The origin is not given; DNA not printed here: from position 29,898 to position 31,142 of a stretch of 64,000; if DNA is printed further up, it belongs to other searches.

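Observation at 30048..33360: thiI-linked pair of CobW/G3E GTPases with non-standard architectures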

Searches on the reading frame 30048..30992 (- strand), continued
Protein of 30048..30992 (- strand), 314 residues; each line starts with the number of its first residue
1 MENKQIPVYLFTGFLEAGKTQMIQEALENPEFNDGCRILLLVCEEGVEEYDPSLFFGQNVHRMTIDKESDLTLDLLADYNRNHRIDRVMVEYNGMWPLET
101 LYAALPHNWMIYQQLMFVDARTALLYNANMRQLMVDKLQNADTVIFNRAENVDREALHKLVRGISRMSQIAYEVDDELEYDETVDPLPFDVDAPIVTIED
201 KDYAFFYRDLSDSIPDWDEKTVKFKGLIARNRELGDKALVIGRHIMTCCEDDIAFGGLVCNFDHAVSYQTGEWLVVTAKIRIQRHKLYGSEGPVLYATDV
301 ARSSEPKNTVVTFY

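Call 29: find_encoding_contigs(protein=P0206, flank=6000, max_places=4)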
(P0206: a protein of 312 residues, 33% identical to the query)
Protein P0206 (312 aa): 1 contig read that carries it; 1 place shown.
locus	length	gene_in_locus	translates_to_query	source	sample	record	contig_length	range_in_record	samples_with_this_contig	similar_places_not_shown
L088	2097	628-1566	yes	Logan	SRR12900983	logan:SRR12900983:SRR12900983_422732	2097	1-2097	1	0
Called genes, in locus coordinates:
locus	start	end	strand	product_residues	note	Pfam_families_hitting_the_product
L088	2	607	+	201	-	?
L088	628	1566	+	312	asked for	PF02492:cobW, PF21537:DUF1980_C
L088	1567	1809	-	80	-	PF20124:DUF6514 (weak)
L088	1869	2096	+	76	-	?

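Call 34: search_solved_structures(query=A1, max_evalue=1, show_alignments=2)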
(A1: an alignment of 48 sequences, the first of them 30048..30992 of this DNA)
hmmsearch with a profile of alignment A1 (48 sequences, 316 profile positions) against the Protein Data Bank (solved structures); distinct sequences matched with E-value up to 1: 11.
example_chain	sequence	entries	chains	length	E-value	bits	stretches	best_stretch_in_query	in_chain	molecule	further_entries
4ixn_A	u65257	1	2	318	1.3e-09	40.6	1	5-174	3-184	Uncharacterized GTP-binding protein YjiA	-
1nij_A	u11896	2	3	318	3.9e-09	39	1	5-174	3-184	Hypothetical protein yjiA | Uncharacterized GTP-binding protein YjiA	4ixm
8v3w_C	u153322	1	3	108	0.022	16.9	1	105-153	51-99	Spike (CD1369)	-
4oyh_A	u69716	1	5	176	0.06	15.4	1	7-31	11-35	Molybdopterin-guanine dinucleotide biosynthesis protein B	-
4nkr_A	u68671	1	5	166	0.086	14.9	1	7-31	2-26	Molybdopterin-guanine dinucleotide biosynthesis protein B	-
2gdj_A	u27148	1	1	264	0.61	12.1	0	83-139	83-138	DNA repair and recombination protein radA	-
4dc9_A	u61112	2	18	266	0.62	12.1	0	83-139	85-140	DNA repair and recombination protein radA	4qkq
2yse_A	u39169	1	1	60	0.67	12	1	199-227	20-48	Membrane-associated guanylate kinase, WW and PDZ domain-containing protein 1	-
2f1h_A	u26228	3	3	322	0.83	11.7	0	83-139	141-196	DNA repair and recombination protein radA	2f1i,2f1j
3etl_A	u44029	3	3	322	0.91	11.6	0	83-139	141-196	DNA repair and recombination protein radA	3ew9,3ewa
3ntu_A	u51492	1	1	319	1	11.4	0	83-139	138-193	DNA repair and recombination protein radA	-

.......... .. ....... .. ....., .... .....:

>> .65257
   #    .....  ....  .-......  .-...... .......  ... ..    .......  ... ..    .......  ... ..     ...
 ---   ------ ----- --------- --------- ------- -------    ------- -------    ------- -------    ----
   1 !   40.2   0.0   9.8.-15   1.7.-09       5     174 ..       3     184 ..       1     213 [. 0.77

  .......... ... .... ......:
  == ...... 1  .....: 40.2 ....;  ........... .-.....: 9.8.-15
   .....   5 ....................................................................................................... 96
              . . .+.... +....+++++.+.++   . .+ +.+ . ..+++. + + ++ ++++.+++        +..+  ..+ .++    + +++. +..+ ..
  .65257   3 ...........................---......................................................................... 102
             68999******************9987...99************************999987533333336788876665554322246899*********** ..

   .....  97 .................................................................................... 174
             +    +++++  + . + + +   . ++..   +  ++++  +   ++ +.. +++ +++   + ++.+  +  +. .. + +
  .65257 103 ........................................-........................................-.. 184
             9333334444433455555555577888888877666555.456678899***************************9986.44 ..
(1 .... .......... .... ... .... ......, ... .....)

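Call 37: predict_structure(alignment_id=A1)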
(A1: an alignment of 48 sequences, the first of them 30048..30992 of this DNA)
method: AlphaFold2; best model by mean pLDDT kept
length: 314 residues; sequences in the alignment: 48
mean_pLDDT: 95.0   pTM: 0.77
mean pLDDT of the five models: 95.0, 94.5, 94.4, 93.8, 93.6
residues with pLDDT >= 90: 284; 70-90: 27; 50-70: 3; < 50: 0
segments of 3 or more residues with pLDDT < 50: none
pLDDT, mean of each block of 10 residues (from residue 1): 87 95 96 95 93 91 98 98 97 98 98 98 96 96 97 95 92 95 91 97 94 95 98 95 90 94 94 98 96 98 97 80
secondary structure, 60 per line:
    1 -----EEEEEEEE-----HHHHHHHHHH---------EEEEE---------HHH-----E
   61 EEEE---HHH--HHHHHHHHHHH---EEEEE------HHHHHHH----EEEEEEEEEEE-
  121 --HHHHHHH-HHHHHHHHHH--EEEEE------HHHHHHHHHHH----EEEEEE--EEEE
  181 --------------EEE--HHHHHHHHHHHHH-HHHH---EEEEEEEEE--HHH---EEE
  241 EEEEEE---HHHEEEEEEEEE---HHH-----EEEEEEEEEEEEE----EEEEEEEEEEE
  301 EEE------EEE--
elements in order: E6-13 H19-28 E38-42 E60-64 H73-83 E87-91 H98-104 E109-119 H123-129 H131-140 E143-147 H154-164 E169-174 E177-180 E195-197 H200-212 H214-217 E221-229 E238-246 E253-261 E273-285 E290-303 E310-312

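Call 40: fold_search(model_id=the predicted structure, library=pdb)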
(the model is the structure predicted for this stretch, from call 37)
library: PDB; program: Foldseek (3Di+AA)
matches with E <= 10: 1653; with E <= 0.001: 62
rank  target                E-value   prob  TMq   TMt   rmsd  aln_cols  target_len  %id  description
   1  2hf8_A                8.3e-07  1.00  0.39  0.55   4.1       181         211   11  Crystal structure of HypB from Methanocaldococcus jannaschii in the triphosphate form, in complex with zinc (released 2006-07-04)
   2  4ixm_A                1.1e-06  1.00  0.43  0.42  10.9       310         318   17  Crystal structure of Zn(II)-bound YjiA GTPase from E. coli (released 2013-02-27)
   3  2hf8_B                3.4e-06  1.00  0.39  0.56   4.1       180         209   12  Crystal structure of HypB from Methanocaldococcus jannaschii in the triphosphate form, in complex with zinc (released 2006-07-04)
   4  2ffh_A                1.1e-05  1.00  0.38  0.30   5.4       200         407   15  THE SIGNAL SEQUENCE BINDING PROTEIN FFH FROM THERMUS AQUATICUS (released 1999-07-16)
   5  7o9i                  1.2e-05  1.00  0.33  0.36   7.9       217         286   15  Escherichia coli Ffh in complex with pppGpp (released 2022-02-02)
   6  4c7o_C                1.5e-05  1.00  0.37  0.39   6.5       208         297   15  The structural basis of FtsY recruitment and GTPase activation by SRP RNA (released 2013-11-20)
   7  1ng1                  2.6e-05  1.00  0.35  0.37   5.8       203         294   15  N AND GTPASE DOMAINS OF THE SIGNAL SEQUENCE RECOGNITION PROTEIN FFH FROM THERMUS AQUATICUS (released 1999-07-30)
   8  5gaf_i                2.9e-05  1.00  0.38  0.31   5.3       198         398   14  RNC in complex with SRP (released 2016-02-03)
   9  2wsm_A                3.1e-05  1.00  0.40  0.58   3.7       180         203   14  Crystal structure of Hydrogenase Maturation Factor HypB From Archaeoglobus Fulgidus (released 2010-09-22)
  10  1jpn_A                3.3e-05  1.00  0.34  0.36   5.9       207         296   14  GMPPNP Complex of SRP GTPase NG Domain (released 2002-02-02)
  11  5nco_i                3.3e-05  1.00  0.38  0.28   9.5       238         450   14  Quaternary complex between SRP, SR, and SecYEG bound to the translating ribosome (released 2017-05-24)
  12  2ng1                  3.7e-05  1.00  0.36  0.38   5.5       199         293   14  N AND GTPASE DOMAINS OF THE SIGNAL SEQUENCE RECOGNITION PROTEIN FFH FROM THERMUS AQUATICUS (released 1999-07-30)
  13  2c03_B                3.7e-05  1.00  0.37  0.38   5.7       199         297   15  GDP COMPLEX OF SRP GTPASE FFH NG DOMAIN (released 2007-02-13)
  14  1rj9_B                3.7e-05  1.00  0.37  0.40   5.4       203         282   15  Structure of the heterodimer of the conserved GTPase domains of the Signal Recognition Particle (Ffh) and Its Receptor (released 2004-01-27)
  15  4c7o_A                4.1e-05  1.00  0.38  0.40   5.6       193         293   16  The structural basis of FtsY recruitment and GTPase activation by SRP RNA (released 2013-11-20)
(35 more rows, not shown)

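Call 50: search_dna_similar(query=window:30048-30992:-, collection=plasmids, mode=protein, max_evalue=0.01, max_rows=25)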
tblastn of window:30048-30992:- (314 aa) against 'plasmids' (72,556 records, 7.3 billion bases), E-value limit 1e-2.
Records with a match: 146; places in all: 147; records where one place covers at least 80% of the query: 2.
Best place of each record, by identity: <60% 146.
By first word of the organism name: Ralstonia 129; Thioclava 3; Paracoccus 2; Paraburkholderia 2; Subdoligranulum 1; Vescimonas 1; Pantoea 1; Streptomyces 1; Shinella 1; Prevotella 1; and 4 more.
By predicted mobility (MOB-suite, as given by PLSDB): mobilizable 101; non-mobilizable 44; conjugative 1.
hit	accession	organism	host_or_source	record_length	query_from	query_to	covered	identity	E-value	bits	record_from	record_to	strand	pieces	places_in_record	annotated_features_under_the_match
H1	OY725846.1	Subdoligranulum variabile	-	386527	5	313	98%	45.7%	3e-88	295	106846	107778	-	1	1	none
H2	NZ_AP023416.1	Vescimonas fastidiosa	Homo sapiens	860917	6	313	98%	36.3%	1e-53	195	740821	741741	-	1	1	GTP-binding protein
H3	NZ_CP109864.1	Paracoccus aminovorans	bacteria,human fecal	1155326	6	224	70%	22.4%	4e-3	46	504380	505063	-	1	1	record has no annotation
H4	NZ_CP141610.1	Pantoea agglomerans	cell culture,hydroalcoholic extract of ...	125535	1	191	61%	24.2%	2e-3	47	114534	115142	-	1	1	GTP-binding protein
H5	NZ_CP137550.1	Streptomyces sp. N50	Selaginella tamariscina,cell ...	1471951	3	192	61%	24.1%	1e-2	45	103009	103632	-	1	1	record has no annotation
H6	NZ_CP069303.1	Shinella sp. PSBB067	monoisolate,Minnesota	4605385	1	175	56%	25.3%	6e-4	49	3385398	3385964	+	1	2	none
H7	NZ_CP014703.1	Ralstonia solanacearum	Solanum tuberosum,cell culture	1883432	3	156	49%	28.4%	1e-4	51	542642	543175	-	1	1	none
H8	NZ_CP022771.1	Ralstonia solanacearum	Solanum tuberosum,single cell,Potato ...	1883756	3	156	49%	28.4%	1e-4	51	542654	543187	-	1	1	none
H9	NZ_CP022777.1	Ralstonia solanacearum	Solanum tuberosum,single cell,Potato ...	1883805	3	156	49%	28.4%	1e-4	51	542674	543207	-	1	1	none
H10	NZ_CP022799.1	Ralstonia solanacearum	Solanum tuberosum,single cell,Potato ...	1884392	3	156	49%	28.4%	1e-4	51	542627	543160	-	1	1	none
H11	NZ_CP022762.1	Ralstonia solanacearum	Solanum tuberosum,single cell,Potato ...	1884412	3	156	49%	28.4%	1e-4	51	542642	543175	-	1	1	none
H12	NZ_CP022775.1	Ralstonia solanacearum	Solanum tuberosum,single cell,Potato ...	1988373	3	156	49%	28.4%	1e-4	51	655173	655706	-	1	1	none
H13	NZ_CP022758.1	Ralstonia solanacearum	Solanum tuberosum,single cell,Potato ...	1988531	3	156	49%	28.4%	1e-4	51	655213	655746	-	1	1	none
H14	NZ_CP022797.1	Ralstonia solanacearum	Solanum tuberosum,single cell,Potato ...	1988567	3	156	49%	28.4%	1e-4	51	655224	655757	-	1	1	none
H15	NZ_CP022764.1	Ralstonia solanacearum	Solanum tuberosum,single cell,Potato ...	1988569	3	156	49%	28.4%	1e-4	51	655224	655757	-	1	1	none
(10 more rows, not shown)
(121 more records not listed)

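Call 51: get_annotated_region(hit=H2, flank=6000)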
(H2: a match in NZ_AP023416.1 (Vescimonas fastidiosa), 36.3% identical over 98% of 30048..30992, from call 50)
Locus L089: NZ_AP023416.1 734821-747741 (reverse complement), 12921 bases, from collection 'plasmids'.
description: Vescimonas fastidiosa strain MM35 plasmid pMM35_01
organism: Vescimonas fastidiosa (NCBI taxid 2714353)
taxonomy: Bacteria; Bacillota; Clostridia; Eubacteriales; Oscillospiraceae; Vescimonas; Vescimonas fastidiosa
host: -; source: Homo sapiens; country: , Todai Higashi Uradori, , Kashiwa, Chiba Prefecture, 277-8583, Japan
typing (MOB-suite, as given by PLSDB): non-mobilizable
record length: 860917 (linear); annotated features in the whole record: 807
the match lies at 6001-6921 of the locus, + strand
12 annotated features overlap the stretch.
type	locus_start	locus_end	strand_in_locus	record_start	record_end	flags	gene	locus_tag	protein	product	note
CDS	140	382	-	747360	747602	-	secG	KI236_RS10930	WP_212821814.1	preprotein translocase subunit SecG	GO:0043952 - protein transport by the Sec complex [Evidence IEA]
CDS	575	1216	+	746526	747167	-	lexA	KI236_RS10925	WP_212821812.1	transcriptional repressor LexA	GO:0006282 - regulation of DNA repair [Evidence IEA]; GO:0006355 - regulation of DNA-templated transcription [Evidence ...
CDS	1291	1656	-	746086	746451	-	-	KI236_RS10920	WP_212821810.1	YbaB/EbfC family nucleoid-associated protein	GO:0008150 - biological_process [Evidence IEA]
CDS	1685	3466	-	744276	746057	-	dnaX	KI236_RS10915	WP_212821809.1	DNA polymerase III subunit gamma/tau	GO:0006260 - DNA replication [Evidence IEA]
CDS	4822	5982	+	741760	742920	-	-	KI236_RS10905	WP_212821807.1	CobW family GTP-binding protein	-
CDS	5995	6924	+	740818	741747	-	-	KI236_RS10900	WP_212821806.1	GTP-binding protein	-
CDS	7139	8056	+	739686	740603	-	-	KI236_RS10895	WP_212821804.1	DUF4340 domain-containing protein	-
CDS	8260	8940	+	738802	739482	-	-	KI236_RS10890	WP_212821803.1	response regulator transcription factor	GO:0000160 - phosphorelay signal transduction system [Evidence IEA]; GO:0006355 - regulation of DNA-templated ...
CDS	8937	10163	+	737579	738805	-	-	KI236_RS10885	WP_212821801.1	HAMP domain-containing sensor histidine kinase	GO:0007165 - signal transduction [Evidence IEA]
CDS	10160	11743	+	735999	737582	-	-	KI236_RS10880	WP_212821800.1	D-aminoacylase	-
CDS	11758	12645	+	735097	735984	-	-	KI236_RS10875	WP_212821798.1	MBL fold metallo-hydrolase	-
CDS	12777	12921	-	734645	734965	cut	trxA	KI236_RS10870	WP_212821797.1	thioredoxin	-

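Call 52: get_annotated_region(hit=H1, flank=6000)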
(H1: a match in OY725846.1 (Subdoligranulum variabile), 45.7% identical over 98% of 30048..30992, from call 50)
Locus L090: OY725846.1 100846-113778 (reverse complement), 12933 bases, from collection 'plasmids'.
description: Subdoligranulum variabile strain Subdoligranulum variabile TSDC17.2-1.1 genome assembly, plasmid: 12
organism: Subdoligranulum variabile (NCBI taxid 214851)
taxonomy: Bacteria; Bacillota; Clostridia; Eubacteriales; Oscillospiraceae; Subdoligranulum; Subdoligranulum variabile
host: -; source: -; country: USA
typing (MOB-suite, as given by PLSDB): non-mobilizable
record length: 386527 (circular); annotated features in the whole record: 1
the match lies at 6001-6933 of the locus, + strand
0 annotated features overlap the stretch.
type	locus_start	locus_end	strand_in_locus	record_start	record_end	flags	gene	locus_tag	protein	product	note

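Call 72: search_protein_families(library=pfam, alignment_id=A5, max_evalue=0.00001)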
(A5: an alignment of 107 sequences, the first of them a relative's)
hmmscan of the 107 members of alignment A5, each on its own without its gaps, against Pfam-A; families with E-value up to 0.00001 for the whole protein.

A. member 1, L001:1756-2628:- (291 aa): 1 family
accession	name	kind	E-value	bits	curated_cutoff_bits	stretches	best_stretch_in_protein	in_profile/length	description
PF04616.20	Glyco_hydro_43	-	1.1e-37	130.3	32.2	1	2-280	2-282/288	Glycosyl hydrolases family 43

B. families by the number of members that match (of 107 scanned): 98 families (the first 25 are shown)
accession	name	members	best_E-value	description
PF00884.28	Sulfatase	7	1.7e-29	Sulfatase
PF03323.18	GerA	3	3.1e-142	Bacillus/Clostridium GerA spore germination protein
PF07470.19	Glyco_hydro_88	3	3.5e-46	Glycosyl Hydrolase Family 88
PF00005.33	ABC_tran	3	9.1e-39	ABC transporter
PF00216.26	Bac_DNA_binding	3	2.5e-34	Bacterial DNA-binding protein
PF13304.12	AAA_21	3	7.9e-13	AAA domain, putative AbiEii toxin, Type IV TA system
PF13671.12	AAA_33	3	5.6e-12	AAA domain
PF02463.25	SMC_N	3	2.1e-08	RecF/RecN/SMC N terminal domain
PF05960.17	DUF885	2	6.1e-85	Bacterial protein of unknown function (DUF885)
PF01195.25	Pept_tRNA_hydro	2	1.6e-70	Peptidyl-tRNA hydrolase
PF09586.16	YfhO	1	9.3e-163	Bacterial membrane protein YfhO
PF05691.18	Raffinose_syn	1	7e-111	Raffinose synthase or seed imbibition protein Sip1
PF01116.26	F_bP_aldolase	1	4.9e-100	Fructose-bisphosphate aldolase class-II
PF05636.17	HIGH_NTase1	1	2.8e-94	HIGH Nucleotidyl Transferase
PF02219.23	MTHFR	1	2.8e-88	Methylenetetrahydrofolate reductase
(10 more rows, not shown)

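Call 74: search_protein_families(library=pfam, alignment_id=A6, max_evalue=0.00001)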
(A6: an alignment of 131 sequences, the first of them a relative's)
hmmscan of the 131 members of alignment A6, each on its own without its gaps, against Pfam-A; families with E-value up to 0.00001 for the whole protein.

A. member 1, L003:3499-4737:+ (413 aa): 3 families
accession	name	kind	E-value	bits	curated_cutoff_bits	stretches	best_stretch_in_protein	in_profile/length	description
PF02568.20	ThiI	-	2.4e-68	230.1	20.5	1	197-391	1-195/197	Thiamine biosynthesis protein (ThiI)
PF02926.22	THUMP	-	3e-19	69.7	20.6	1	104-183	1-81/84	THUMP domain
PF22025.1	ThiI_fer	-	6.5e-17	62.2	25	1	26-96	2-70/72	ThiI ferredoxin-like domain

B. families by the number of members that match (of 131 scanned): 132 families (the first 25 are shown)
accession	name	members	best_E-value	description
PF01235.23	Na_Ala_symp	5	7.7e-118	Sodium:alanine symporter family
PF00933.27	Glyco_hydro_3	5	3e-74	Glycosyl hydrolase family 3 N terminal domain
PF02073.20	Peptidase_M29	4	8.3e-165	Thermophilic metalloprotease (M29)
PF00905.27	Transpeptidase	4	3.3e-49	Penicillin binding protein transpeptidase domain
PF00465.25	Fe-ADH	4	3.3e-19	Iron-containing alcohol dehydrogenase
PF13685.12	Fe-ADH_2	4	2.1e-14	Iron-containing alcohol dehydrogenase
PF01116.26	F_bP_aldolase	3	1.5e-100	Fructose-bisphosphate aldolase class-II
PF02568.20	ThiI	3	2.1e-69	Thiamine biosynthesis protein (ThiI)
PF03313.21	SDH_alpha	3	8.5e-64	Serine dehydratase alpha chain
PF01432.26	Peptidase_M3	3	6.1e-33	Peptidase family M3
PF02926.22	THUMP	3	1.3e-19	THUMP domain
PF22025.1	ThiI_fer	3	5e-17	ThiI ferredoxin-like domain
PF02811.25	PHP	3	2.3e-14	PHP domain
PF00453.23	Ribosomal_L20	2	1.9e-45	Ribosomal protein L20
PF16189.11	Creatinase_N_2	2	1.1e-44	Creatinase/Prolidase N-terminal domain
PF21537.2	DUF1980_C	2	2.9e-18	DUF1980 C-terminal domain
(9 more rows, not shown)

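Call 79: search_protein_families(library=padloc, proteins=[window:30048-30992:-], max_evalue=0.01)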
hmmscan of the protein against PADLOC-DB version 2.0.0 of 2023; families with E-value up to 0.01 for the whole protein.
window:30048-30992:- (314 aa): 0 families
